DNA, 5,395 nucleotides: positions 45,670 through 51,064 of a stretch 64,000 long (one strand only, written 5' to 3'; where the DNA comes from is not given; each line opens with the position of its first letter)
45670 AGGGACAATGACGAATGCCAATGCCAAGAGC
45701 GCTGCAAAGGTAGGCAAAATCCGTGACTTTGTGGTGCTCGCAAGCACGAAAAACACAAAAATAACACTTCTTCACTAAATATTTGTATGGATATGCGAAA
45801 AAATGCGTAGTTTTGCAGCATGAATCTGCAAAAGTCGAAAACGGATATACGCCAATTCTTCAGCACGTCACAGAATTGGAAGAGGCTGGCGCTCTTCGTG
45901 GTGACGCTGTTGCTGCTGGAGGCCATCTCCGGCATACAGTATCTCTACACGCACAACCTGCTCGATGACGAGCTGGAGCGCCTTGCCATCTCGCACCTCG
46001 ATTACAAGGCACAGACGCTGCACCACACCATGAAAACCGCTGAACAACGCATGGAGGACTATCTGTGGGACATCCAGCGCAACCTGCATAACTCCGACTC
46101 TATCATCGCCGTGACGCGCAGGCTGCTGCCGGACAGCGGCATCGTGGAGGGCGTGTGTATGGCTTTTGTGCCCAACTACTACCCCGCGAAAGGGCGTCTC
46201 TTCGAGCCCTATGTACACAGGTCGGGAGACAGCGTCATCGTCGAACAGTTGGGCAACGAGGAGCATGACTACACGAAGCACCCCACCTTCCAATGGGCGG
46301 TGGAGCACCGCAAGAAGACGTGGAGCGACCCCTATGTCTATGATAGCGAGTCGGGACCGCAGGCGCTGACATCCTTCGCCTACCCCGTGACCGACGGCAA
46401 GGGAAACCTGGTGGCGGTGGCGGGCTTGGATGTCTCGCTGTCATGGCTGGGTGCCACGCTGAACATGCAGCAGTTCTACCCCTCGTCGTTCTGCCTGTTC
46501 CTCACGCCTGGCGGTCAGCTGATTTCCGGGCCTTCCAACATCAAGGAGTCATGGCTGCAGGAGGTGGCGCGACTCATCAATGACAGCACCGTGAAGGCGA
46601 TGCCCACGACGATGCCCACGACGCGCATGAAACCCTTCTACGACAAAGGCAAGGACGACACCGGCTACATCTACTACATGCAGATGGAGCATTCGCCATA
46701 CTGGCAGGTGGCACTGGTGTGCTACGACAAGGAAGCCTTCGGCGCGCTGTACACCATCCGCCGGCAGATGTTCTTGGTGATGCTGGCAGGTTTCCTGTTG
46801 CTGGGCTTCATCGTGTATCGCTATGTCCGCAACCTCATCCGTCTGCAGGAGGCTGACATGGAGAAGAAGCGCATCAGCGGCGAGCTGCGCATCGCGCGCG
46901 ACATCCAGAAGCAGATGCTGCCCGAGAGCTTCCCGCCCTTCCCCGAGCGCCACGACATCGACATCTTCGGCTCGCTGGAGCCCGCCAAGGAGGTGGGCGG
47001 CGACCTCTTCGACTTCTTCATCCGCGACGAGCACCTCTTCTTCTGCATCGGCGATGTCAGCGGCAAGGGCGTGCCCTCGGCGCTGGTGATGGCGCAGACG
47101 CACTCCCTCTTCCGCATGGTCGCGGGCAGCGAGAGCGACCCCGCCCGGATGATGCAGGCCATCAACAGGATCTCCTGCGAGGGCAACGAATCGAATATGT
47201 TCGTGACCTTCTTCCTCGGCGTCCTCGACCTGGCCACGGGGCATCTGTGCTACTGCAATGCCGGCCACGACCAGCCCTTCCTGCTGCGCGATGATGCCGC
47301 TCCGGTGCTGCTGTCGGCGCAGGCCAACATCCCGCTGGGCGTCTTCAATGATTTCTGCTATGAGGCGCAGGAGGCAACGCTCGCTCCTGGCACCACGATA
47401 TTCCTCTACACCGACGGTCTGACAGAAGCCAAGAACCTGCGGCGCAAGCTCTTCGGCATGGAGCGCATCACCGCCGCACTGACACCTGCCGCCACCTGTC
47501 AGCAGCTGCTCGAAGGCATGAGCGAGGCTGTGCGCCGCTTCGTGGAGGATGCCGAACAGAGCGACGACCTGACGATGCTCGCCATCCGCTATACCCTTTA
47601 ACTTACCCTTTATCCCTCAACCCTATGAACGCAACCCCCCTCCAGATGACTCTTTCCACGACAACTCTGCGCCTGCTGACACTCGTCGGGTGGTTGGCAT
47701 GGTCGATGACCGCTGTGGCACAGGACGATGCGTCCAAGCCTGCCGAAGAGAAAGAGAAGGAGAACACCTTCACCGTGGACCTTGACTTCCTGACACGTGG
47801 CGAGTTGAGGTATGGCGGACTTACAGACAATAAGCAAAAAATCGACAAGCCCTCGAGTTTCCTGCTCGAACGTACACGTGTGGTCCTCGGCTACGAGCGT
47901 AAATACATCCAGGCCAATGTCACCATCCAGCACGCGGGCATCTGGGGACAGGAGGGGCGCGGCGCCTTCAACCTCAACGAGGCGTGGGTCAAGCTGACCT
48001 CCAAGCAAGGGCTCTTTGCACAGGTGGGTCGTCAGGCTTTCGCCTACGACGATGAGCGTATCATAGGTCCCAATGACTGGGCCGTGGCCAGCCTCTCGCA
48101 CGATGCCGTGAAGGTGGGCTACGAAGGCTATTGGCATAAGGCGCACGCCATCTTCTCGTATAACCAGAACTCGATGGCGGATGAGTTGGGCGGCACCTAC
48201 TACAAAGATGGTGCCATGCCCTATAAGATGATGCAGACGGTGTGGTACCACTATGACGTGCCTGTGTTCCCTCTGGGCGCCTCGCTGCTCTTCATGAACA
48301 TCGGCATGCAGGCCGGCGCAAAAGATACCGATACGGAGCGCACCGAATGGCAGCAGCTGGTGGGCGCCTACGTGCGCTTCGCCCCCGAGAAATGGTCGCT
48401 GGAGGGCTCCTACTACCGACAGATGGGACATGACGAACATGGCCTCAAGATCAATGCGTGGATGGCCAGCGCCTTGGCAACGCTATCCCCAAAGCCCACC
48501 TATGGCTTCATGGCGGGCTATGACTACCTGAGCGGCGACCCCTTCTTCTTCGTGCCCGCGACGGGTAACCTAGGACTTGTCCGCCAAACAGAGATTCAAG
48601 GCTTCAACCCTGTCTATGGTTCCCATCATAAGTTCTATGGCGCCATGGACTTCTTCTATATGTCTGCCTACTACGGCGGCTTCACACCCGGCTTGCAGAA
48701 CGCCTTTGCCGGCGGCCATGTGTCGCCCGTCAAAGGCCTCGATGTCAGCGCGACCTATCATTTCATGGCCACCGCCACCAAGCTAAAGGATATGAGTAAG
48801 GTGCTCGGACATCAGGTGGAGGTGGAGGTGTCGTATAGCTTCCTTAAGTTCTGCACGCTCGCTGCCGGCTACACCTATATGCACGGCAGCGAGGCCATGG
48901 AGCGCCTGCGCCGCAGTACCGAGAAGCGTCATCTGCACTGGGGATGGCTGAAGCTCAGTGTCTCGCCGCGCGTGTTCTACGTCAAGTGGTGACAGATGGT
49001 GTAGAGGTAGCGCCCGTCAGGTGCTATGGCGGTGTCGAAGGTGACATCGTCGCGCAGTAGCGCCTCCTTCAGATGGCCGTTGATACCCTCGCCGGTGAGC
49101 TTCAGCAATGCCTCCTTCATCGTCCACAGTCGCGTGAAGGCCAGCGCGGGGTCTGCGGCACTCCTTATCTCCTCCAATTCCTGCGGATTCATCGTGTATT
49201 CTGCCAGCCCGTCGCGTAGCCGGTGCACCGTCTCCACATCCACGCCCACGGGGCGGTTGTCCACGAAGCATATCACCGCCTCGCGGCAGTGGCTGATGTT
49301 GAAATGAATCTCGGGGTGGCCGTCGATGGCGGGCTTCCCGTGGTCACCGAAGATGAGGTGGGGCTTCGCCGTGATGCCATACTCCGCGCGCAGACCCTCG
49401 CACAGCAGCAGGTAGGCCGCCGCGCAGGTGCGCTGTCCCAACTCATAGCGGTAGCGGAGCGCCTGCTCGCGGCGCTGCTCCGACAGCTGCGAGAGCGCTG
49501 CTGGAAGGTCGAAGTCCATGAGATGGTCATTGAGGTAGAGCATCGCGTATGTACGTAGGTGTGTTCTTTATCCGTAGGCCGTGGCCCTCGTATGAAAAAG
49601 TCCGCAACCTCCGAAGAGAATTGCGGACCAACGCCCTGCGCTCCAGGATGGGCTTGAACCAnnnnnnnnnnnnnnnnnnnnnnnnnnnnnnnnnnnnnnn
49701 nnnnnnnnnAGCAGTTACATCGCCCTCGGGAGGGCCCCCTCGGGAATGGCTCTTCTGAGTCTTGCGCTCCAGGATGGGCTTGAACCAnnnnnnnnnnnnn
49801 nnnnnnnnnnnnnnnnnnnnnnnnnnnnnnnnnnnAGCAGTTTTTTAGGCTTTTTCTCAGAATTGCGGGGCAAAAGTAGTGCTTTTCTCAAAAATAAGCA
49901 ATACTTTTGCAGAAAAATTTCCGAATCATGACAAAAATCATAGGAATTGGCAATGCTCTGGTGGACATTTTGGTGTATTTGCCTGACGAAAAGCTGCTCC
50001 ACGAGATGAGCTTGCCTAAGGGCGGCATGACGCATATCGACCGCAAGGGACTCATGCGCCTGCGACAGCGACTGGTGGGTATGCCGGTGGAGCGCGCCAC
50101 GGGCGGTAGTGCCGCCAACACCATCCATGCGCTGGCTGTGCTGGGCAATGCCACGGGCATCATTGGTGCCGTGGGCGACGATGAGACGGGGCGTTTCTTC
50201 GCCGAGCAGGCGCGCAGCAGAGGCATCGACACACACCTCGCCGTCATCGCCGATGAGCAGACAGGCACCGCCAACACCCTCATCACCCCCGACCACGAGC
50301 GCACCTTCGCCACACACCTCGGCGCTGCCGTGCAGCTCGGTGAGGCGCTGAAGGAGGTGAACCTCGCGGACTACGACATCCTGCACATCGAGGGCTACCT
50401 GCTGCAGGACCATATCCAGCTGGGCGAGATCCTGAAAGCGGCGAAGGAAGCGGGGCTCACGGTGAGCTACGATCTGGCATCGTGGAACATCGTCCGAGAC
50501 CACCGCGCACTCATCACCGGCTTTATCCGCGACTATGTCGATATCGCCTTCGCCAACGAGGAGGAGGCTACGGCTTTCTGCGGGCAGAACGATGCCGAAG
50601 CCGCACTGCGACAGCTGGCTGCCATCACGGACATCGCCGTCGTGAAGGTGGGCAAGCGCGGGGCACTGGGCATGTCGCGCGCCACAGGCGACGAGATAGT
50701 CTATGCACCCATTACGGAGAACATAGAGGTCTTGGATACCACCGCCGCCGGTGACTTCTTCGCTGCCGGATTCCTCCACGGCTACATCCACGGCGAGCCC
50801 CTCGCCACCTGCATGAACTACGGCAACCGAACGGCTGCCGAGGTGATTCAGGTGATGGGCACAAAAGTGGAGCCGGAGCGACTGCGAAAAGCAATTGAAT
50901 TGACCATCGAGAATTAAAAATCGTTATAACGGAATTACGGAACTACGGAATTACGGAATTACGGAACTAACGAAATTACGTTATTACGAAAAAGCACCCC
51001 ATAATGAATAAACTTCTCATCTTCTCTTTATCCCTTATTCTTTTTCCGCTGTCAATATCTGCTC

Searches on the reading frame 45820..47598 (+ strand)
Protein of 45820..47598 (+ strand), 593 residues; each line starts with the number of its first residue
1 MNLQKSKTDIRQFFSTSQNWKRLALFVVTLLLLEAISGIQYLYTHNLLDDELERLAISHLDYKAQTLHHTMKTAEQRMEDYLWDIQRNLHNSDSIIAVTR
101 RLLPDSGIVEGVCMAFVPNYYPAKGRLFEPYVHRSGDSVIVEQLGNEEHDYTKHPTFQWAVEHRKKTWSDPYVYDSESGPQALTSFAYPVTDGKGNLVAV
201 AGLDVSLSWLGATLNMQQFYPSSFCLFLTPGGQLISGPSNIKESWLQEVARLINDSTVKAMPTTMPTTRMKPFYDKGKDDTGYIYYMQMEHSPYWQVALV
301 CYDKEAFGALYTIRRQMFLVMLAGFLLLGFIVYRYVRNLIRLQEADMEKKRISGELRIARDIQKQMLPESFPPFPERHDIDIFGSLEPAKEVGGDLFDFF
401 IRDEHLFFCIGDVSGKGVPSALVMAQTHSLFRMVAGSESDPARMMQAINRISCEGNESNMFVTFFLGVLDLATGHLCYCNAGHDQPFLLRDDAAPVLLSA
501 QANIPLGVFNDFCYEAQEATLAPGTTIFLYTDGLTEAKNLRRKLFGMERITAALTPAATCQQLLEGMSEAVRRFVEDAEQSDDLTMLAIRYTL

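Call 51: search_protein_families(library=pfam, proteins=[window:45820-47598:+], max_evalue=0.00001)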
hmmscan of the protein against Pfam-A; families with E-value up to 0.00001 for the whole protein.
window:45820-47598:+ (593 aa): 3 families
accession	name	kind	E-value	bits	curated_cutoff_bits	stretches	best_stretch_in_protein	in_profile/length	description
PF07228.17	SpoIIE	-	4e-52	177.4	25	1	403-591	2-191/192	Stage II sporulation protein E (SpoIIE)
PF22673.2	MCP-like_PDC_1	-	9.2e-14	52.3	27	1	98-210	4-111/113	Methyl-accepting chemotaxis protein-like, first PDC sensor domain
PF02743.24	dCache_1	-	3.7e-09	36.9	45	1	147-298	91-238/240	Cache domain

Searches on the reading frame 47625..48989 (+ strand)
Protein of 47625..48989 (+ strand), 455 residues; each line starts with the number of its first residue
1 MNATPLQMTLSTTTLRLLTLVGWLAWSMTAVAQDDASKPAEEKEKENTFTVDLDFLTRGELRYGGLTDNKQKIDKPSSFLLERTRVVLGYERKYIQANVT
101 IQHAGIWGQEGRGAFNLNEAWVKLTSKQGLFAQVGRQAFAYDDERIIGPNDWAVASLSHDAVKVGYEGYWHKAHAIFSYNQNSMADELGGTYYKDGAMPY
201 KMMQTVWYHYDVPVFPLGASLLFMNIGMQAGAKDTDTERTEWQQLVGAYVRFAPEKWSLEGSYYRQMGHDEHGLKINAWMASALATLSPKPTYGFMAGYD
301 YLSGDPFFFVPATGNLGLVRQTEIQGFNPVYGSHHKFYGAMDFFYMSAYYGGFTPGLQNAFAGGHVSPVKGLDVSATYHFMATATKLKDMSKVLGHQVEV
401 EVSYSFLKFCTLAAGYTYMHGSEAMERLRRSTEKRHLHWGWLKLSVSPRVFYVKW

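Call 51: search_protein_families(library=pfam, proteins=[window:47625-48989:+], max_evalue=0.00001)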
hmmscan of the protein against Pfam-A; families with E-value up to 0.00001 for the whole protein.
window:47625-48989:+ (455 aa): 1 family
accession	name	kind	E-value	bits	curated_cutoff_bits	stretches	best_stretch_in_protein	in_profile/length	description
PF13372.12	Alginate_exp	-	7.5e-12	45.2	25.2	1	116-379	77-320/395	Alginate export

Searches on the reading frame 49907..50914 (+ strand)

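Call 51: search_protein_families(library=pfam, proteins=[window:49907-50914:+], max_evalue=0.00001)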
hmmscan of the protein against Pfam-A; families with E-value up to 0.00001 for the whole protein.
window:49907-50914:+ (336 aa): 1 family
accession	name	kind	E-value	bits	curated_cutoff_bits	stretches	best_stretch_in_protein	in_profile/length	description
PF00294.29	PfkB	-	6.7e-50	170.6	25.8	1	61-320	31-296/302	pfkB family carbohydrate kinase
